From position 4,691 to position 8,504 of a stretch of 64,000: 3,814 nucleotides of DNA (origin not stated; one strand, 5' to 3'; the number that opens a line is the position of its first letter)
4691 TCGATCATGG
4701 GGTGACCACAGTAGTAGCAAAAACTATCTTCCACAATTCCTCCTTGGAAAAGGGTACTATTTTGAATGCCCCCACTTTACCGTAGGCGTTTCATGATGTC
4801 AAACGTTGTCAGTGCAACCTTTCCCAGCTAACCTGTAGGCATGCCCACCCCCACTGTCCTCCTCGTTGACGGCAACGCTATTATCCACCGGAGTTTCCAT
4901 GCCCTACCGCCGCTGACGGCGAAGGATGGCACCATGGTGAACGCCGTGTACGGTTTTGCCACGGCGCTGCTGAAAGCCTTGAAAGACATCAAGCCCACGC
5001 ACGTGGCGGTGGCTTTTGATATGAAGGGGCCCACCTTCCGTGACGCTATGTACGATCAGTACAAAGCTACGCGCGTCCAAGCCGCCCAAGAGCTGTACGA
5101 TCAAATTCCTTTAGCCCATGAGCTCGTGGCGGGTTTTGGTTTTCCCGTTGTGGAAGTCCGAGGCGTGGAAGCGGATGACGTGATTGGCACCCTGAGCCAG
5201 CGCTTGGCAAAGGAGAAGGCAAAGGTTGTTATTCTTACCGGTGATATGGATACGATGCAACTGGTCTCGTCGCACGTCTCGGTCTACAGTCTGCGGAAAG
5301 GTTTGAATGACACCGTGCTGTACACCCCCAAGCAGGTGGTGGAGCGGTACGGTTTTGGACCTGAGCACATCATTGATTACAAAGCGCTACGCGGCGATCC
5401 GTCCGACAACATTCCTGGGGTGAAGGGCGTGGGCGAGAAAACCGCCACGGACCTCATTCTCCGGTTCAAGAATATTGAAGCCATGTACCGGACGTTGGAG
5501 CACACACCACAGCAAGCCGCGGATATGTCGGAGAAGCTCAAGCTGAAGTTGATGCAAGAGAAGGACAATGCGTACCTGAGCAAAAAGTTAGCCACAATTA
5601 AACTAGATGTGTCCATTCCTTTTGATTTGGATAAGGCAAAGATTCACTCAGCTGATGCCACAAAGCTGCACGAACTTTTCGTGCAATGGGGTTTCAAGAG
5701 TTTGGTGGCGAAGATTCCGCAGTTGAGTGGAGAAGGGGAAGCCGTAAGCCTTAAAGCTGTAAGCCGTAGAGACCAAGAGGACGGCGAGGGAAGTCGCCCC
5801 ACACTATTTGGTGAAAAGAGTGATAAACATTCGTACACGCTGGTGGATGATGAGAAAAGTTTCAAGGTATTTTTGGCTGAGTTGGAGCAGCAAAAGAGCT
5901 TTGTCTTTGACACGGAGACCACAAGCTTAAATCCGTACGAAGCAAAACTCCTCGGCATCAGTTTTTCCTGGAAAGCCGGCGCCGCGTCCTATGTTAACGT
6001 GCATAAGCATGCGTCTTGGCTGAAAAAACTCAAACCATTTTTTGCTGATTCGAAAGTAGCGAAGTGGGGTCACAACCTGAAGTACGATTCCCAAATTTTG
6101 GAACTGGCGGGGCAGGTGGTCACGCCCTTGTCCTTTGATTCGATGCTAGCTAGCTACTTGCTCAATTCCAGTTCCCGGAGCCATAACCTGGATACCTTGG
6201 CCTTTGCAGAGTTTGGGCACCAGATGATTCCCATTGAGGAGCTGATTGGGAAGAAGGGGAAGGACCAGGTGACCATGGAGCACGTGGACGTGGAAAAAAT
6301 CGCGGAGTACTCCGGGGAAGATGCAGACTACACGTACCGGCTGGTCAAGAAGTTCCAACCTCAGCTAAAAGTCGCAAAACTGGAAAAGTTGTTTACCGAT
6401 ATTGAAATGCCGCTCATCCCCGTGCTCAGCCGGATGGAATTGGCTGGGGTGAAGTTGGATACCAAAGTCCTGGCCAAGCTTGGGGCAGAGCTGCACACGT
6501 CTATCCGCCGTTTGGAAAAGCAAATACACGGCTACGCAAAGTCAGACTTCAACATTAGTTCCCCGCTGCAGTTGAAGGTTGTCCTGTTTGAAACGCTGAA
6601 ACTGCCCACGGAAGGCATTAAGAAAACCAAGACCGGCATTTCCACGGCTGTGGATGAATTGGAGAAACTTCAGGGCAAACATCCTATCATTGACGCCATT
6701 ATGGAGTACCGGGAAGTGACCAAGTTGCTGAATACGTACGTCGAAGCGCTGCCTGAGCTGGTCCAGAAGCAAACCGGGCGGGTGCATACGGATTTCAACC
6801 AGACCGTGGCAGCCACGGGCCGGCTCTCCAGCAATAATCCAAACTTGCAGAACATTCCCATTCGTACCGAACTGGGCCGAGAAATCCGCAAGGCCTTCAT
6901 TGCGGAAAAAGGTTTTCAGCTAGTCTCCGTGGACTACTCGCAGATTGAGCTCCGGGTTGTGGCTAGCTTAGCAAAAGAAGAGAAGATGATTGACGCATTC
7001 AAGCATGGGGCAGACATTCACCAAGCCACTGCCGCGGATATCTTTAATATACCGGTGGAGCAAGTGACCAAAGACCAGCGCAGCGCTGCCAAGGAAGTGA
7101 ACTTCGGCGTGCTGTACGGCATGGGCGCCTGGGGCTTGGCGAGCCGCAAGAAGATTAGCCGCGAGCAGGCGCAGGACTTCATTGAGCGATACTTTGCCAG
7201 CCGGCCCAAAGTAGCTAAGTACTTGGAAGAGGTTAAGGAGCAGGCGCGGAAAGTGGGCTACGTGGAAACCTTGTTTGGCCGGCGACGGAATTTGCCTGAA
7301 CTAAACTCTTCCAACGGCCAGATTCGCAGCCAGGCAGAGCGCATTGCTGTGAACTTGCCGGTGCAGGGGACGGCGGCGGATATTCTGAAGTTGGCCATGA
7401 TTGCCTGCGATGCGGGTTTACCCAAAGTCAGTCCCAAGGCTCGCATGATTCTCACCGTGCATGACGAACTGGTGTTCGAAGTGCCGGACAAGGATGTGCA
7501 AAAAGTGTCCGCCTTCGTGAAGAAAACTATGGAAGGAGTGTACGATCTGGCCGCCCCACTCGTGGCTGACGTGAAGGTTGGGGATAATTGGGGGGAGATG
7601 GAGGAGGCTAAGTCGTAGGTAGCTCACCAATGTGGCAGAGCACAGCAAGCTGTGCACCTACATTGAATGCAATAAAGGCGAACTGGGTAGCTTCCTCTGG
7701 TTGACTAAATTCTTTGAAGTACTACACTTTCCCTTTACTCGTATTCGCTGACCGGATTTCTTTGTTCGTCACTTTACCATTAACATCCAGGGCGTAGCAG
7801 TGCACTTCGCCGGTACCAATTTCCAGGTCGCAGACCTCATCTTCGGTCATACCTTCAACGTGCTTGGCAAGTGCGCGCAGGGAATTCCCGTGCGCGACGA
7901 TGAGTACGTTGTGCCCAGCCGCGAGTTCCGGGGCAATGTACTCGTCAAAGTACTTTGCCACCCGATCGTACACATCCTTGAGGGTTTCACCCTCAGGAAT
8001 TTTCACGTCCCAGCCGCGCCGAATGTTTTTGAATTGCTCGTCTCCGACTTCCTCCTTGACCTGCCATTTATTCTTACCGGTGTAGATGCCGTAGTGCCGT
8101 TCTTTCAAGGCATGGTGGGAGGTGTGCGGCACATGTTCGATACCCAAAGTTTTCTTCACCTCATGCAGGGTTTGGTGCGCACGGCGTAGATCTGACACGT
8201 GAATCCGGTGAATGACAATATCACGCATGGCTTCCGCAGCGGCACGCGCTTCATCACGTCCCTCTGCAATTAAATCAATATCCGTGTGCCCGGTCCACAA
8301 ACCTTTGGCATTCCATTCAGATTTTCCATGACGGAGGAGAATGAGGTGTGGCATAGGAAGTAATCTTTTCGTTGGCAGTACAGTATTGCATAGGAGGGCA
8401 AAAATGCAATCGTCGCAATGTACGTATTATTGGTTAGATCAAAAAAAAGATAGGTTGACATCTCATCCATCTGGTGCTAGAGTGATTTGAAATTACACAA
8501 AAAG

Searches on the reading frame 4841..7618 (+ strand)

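Call 85: search_protein_families(library=pfam, proteins=[window:4841-7618:+], max_evalue=0.00001)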
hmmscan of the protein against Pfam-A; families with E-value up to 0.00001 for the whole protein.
window:4841-7618:+ (925 aa): 5 families
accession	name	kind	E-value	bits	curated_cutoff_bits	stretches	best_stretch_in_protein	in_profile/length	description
PF00476.26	DNA_pol_A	-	5.3e-157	523.1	34.3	1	542-919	2-381/381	DNA polymerase family A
PF02739.22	5_3_exonuc_N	-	4.6e-55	186.2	34.3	1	6-171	2-164/164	5'-3' exonuclease, N-terminal resolvase-like domain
PF01367.25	5_3_exonuc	-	8.8e-30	103.5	40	1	174-272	3-95/97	5'-3' exonuclease, C-terminal SAM fold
PF01612.26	DNA_pol_A_exo1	-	6.7e-29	101.3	23.6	1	332-509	1-172/173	3'-5' exonuclease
PF22619.2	DNA_polI_exo1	-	4e-11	43.3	27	1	359-482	4-125/140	DNA polymerase I, ribonuclease H-like domain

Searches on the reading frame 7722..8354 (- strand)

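Call 85: search_protein_families(library=pfam, proteins=[window:7722-8354:-], max_evalue=0.00001)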
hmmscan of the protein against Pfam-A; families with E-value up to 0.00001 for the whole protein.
window:7722-8354:- (210 aa): 1 family
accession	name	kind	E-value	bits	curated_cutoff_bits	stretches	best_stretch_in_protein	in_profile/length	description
PF00300.27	His_Phos_1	-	5.9e-43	147.2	21.7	1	4-193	1-185/194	Histidine phosphatase superfamily (branch 1)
